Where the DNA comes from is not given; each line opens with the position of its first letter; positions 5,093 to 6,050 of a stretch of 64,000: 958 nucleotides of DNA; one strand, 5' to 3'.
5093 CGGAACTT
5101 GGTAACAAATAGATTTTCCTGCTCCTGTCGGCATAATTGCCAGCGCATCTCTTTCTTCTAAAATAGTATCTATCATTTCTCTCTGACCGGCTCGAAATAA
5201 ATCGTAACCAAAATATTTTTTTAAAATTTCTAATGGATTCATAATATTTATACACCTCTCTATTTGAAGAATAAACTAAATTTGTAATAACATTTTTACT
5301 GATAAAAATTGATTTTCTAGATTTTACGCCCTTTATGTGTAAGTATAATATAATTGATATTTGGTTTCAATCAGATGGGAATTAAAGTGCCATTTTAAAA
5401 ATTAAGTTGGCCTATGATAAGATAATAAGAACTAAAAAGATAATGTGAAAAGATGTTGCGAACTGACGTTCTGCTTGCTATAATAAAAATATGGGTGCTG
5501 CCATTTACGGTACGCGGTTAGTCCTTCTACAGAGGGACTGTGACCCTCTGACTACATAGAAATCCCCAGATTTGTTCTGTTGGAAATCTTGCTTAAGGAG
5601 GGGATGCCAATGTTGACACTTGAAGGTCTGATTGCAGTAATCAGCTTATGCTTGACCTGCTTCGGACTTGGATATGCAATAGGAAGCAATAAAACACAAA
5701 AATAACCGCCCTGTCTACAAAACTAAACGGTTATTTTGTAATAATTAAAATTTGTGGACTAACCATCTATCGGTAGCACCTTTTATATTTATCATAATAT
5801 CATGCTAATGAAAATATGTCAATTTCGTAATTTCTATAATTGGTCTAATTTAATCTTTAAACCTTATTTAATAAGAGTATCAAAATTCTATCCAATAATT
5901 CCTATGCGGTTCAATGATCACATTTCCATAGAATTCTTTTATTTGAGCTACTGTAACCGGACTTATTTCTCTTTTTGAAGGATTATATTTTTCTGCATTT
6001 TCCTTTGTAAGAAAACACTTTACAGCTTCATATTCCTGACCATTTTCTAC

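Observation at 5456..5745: Autonomous small-peptide unit: consensus promoter, structured leader, 31-aa hydrophobic peptide, overlapping terminator (candidate type I toxin / holin-like toxin)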

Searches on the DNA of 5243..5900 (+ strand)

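Call 3: search_rna_families(source=window, start=5243, end=5900, threshold=evalue, max_evalue=10, show_alignments=3)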
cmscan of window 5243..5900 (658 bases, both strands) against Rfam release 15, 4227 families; matches with E-value up to 10: 2.
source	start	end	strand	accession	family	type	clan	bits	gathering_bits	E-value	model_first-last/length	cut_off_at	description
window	5392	5435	-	RF02350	psRNA6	Gene; sRNA;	-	16.5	60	0.025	1-333/333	no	Nitrosomonas sRNA psRNA6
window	5243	5271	-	RF02580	tsr31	Gene; sRNA;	-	16.5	50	8.3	1-30/70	3'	S. aureus tsr31 small RNA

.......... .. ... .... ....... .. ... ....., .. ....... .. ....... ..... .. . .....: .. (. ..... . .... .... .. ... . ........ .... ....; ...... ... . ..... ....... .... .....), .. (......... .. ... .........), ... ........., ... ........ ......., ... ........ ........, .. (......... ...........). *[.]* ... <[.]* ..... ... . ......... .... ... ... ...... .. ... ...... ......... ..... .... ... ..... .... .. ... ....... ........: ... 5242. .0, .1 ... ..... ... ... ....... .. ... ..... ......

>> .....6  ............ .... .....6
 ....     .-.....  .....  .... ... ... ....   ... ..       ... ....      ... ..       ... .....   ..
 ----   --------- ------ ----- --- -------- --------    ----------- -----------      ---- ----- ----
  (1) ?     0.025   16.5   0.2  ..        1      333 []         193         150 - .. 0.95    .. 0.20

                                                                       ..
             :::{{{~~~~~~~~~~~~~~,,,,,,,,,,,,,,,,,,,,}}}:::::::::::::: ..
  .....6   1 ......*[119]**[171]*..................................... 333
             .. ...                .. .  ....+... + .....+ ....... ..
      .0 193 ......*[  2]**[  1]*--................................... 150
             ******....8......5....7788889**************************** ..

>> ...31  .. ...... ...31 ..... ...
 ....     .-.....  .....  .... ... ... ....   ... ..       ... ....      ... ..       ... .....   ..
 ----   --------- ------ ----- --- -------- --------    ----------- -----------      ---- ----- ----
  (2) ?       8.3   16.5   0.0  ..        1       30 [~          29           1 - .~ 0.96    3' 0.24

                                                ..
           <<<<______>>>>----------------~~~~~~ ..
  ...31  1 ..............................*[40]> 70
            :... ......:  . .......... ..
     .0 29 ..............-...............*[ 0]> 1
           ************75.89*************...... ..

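Call 23: search_dna_similar(query=window:5456-5830:+, collection=plasmids, mode=distant, max_rows=20)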
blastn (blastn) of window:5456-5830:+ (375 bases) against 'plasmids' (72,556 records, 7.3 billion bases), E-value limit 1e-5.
Records with a match: 2; places in all: 2; records where one place covers at least 80% of the query: 2.
Best place of each record, by identity: 60-80% 2.
By first word of the organism name: [Eubacterium] 1; Lachnospira 1.
By predicted mobility (MOB-suite, as given by PLSDB): non-mobilizable 2.
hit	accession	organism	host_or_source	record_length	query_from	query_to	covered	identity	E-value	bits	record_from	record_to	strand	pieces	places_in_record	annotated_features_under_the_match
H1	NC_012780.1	[Eubacterium] eligens ATCC 27750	-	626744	35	340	82%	67.3%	1e-7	65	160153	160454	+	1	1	none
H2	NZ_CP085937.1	Lachnospira eligens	-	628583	35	340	82%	67.3%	1e-7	65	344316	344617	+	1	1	none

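Call 24: search_dna_similar(query=window:5456-5830:+, collection=phages, mode=distant, max_rows=20)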
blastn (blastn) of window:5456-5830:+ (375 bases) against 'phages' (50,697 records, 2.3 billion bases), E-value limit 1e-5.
Records with a match: 1; places in all: 1; records where one place covers at least 80% of the query: 0.
Best place of each record, by identity: 60-80% 1.
By first word of the organism name: Bacteriophage 1.
By host as written in the record: - 1.
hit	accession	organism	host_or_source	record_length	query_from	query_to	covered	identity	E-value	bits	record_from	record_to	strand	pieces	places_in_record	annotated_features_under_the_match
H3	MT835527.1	Bacteriophage sp.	human fecal samples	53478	34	327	78%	67.0%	2e-10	72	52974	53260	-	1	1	record has no annotation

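Call 51: search_rna_families(sources=[L012, L021, L066, L078, L045], threshold=evalue, max_evalue=1)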
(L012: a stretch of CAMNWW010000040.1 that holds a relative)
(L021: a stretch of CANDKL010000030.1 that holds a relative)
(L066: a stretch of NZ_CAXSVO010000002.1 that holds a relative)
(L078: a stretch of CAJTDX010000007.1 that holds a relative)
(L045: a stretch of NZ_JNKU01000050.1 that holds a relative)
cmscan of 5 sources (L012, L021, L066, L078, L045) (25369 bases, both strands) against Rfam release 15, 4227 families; matches with E-value up to 1: 0.
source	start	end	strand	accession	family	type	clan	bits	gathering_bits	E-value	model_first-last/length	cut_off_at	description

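Call 54: get_annotated_region(hit=H3, flank=3000)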
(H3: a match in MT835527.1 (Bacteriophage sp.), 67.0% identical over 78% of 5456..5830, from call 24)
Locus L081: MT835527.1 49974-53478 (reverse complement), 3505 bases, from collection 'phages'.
description: UNVERIFIED: Bacteriophage sp. clone scaffold_99 genomic sequence.
organism: Bacteriophage sp. (NCBI taxid 38018)
taxonomy: Viruses
host: -; source: human fecal samples; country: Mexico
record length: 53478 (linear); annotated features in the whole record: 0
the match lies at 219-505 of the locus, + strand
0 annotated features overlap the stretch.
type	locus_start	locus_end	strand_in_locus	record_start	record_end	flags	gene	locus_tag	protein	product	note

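Call 55: get_annotated_region(hit=H1, flank=3000)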
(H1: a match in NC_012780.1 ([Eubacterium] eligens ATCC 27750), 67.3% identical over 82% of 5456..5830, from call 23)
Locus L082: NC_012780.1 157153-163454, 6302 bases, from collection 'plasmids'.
description: [Eubacterium] eligens ATCC 27750 plasmid unnamed, complete sequence
organism: [Eubacterium] eligens ATCC 27750 (NCBI taxid 515620)
taxonomy: Bacteria; Bacillota; Clostridia; Lachnospirales; Lachnospiraceae; Lachnospira; Lachnospira eligens; [Eubacterium] eligens ATCC 27750
host: -; source: -; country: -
typing (MOB-suite, as given by PLSDB): non-mobilizable; replicon rep_cluster_238
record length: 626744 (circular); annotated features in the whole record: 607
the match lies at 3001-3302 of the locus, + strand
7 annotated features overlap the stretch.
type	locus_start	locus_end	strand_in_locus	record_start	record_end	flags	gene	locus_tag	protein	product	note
CDS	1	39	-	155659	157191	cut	-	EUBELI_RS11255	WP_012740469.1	sirohydrochlorin cobaltochelatase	GO:0019251 - anaerobic cobalamin biosynthetic process [Evidence IEA]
CDS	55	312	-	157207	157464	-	-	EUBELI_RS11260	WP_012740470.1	cysteine-rich small domain-containing protein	-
CDS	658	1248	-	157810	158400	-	-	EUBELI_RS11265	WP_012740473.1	cytidylate kinase-like family protein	-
CDS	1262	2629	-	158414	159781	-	-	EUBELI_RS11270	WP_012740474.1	MATE family efflux transporter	GO:0009410 - response to xenobiotic stimulus [Evidence IEA]; GO:0006855 - xenobiotic transmembrane transport [Evidence ...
CDS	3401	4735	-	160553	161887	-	-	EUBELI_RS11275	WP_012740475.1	MATE family efflux transporter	-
CDS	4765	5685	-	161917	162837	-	-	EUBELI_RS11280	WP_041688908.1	hypothetical protein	-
CDS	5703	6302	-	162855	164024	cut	-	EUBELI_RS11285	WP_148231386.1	hypothetical protein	-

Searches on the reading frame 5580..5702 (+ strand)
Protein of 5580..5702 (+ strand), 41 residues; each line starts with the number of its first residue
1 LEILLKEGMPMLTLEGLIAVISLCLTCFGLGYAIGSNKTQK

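Call 12: find_homologous_proteins(query=window:5580-5702:+, max_evalue=10)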
Query window:5580-5702:+ (41 aa): 101 proteins with E <= 10 among 101 candidates.
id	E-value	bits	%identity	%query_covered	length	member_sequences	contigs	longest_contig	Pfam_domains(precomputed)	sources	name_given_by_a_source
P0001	7.6e-14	67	92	95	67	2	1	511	-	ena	-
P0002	4.2e-10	55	88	80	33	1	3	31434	-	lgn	-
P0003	6.7e-10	55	75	98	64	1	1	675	-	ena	-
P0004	2.4e-9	53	90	76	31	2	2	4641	-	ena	-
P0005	2.5e-9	53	88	80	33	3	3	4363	-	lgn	-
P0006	3.3e-9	53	90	76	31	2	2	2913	-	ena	-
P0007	6.8e-9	52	94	76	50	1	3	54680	-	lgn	-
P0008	1.6e-8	51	85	76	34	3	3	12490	-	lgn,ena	-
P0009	2.2e-8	50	85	76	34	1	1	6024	-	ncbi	-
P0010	2.3e-8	50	87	76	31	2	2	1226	-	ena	-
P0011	2.4e-8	50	87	76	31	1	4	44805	-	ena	-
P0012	2.8e-8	50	82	76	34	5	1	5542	-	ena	-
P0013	3.0e-8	50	85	76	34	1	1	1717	-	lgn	-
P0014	3.1e-8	50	91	76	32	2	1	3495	-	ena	-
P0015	4.3e-8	49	78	88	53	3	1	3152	-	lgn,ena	-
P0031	4.8e-7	46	82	76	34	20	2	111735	-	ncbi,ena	-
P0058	3.1e-6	44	79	76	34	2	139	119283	-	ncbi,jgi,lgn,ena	jgi:hypothetical protein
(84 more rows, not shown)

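Call 67: search_protein_families(library=phrogs, proteins=[P0031, P0058], max_evalue=1)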
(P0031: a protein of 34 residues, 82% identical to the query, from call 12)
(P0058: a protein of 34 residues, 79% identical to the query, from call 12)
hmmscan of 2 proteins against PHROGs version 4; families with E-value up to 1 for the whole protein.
P0031 (34 aa): 2 families
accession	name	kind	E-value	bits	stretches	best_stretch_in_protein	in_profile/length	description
phrog_12319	-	unknown function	0.29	12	1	6-28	13-35/61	-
phrog_1327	-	lysis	0.34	11.7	1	8-32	8-33/158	Rz-like spanin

P0058 (34 aa): 2 families
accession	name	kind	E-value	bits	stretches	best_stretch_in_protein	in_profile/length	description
phrog_16572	-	unknown function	0.064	14.3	1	1-26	3-30/47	-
phrog_1327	-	lysis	0.1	13.4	1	8-34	8-35/158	Rz-like spanin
